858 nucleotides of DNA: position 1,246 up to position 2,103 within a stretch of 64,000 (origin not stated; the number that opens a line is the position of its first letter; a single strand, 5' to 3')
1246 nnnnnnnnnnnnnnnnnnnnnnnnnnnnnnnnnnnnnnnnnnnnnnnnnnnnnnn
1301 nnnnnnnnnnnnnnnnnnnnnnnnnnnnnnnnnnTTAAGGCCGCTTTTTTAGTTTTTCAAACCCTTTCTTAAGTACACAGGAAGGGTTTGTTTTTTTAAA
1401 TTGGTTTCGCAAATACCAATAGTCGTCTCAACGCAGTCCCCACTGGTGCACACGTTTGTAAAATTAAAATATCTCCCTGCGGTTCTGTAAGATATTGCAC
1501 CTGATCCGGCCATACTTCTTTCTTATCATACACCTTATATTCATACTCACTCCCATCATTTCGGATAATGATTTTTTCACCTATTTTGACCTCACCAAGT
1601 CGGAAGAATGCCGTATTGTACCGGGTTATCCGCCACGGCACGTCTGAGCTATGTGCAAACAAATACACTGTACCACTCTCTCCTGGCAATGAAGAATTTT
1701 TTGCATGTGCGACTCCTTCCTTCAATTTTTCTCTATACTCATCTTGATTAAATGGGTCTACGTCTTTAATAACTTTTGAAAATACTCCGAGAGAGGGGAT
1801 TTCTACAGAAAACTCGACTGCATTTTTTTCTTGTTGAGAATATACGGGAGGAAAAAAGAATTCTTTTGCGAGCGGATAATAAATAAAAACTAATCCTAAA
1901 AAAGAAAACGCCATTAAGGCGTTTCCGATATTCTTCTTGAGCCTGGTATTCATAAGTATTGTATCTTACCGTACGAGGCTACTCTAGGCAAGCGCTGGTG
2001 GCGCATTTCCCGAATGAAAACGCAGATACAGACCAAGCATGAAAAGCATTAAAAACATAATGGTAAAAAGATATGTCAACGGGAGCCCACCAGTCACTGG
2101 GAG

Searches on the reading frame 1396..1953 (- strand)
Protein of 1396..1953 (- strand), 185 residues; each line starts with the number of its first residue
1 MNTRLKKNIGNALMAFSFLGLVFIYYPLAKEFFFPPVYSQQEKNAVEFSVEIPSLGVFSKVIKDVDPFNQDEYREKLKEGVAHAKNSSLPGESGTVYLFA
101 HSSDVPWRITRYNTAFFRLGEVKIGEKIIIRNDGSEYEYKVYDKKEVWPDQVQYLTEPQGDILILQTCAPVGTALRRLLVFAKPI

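Call 50: search_protein_families(library=pfam, proteins=[window:1396-1953:-], max_evalue=0.01)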
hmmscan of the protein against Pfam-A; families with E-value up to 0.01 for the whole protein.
window:1396-1953:- (185 aa): 1 family
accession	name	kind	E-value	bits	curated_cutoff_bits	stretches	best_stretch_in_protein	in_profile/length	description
PF04203.18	Sortase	-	7.8e-24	84.2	26.6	1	50-184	1-124/125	Sortase domain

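Call 83: find_encoding_contigs(protein=window:1396-1953:-, flank=10000, max_places=1)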
Protein window:1396-1953:- (185 aa): 6 contigs read that carry it; 1 place shown.
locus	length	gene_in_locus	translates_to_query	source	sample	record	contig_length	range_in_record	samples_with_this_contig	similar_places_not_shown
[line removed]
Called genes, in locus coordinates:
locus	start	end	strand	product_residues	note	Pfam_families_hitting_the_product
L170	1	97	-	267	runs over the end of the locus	PF00730:HhH-GPD, PF00633:HHH (weak)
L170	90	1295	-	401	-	PF12704:MacB_PCD, PF02687:FtsX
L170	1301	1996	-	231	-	PF00005:ABC_tran, PF02463:SMC_N (faint), PF13304:AAA_21 (faint)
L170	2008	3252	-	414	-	PF25919:BSH_CusB (faint), PF00364:Biotin_lipoyl (faint), PF25944:Beta-barrel_RND (weak), PF25954:Beta-barrel_RND_2 (weak), PF25990:Beta-barrel_YknX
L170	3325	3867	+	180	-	-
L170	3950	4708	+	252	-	-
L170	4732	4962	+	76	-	PF10055:DUF2292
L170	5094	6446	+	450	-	-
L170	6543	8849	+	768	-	-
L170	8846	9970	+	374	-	-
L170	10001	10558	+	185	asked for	PF04203:Sortase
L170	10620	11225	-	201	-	-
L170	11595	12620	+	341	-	PF08529:NusA_N, PF13184:KH_NusA_1st, PF26594:KH_NusA_2nd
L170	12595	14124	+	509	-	PF00009:GTP_EFTU, PF00071:Ras (weak), PF01926:MMR_HSR1, PF08477:Roc (weak), PF22042:EF-G_D2, PF11987:IF-2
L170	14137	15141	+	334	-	-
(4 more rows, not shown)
